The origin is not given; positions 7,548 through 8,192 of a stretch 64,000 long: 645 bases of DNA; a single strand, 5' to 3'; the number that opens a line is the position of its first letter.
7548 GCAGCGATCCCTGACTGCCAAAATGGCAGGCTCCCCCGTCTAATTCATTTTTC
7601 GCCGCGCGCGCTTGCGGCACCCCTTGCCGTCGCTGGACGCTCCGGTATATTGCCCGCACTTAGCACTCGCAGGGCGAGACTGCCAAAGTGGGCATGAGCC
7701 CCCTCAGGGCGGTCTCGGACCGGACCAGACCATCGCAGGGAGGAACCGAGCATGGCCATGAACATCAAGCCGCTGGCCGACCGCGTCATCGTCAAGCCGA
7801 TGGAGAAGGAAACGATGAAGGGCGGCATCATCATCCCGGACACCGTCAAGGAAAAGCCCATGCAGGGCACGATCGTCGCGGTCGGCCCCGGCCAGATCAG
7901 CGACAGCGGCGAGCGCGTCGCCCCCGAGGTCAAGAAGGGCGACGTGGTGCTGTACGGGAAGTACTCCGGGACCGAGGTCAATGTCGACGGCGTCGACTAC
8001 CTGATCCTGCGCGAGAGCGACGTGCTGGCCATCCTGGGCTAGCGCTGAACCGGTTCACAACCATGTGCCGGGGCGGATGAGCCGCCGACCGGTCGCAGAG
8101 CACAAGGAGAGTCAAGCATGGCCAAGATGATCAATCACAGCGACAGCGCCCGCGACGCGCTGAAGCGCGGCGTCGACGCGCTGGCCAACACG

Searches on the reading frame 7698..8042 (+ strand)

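Call 8: search_protein_families(library=pfam, proteins=[window:7698-8042:+], max_evalue=0.001)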
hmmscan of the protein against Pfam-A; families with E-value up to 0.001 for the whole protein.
window:7698-8042:+ (114 aa): 1 family
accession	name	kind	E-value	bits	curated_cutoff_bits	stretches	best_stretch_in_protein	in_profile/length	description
PF00166.26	Cpn10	-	1e-33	115.6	21.1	1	22-112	1-92/93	Chaperonin 10 Kd subunit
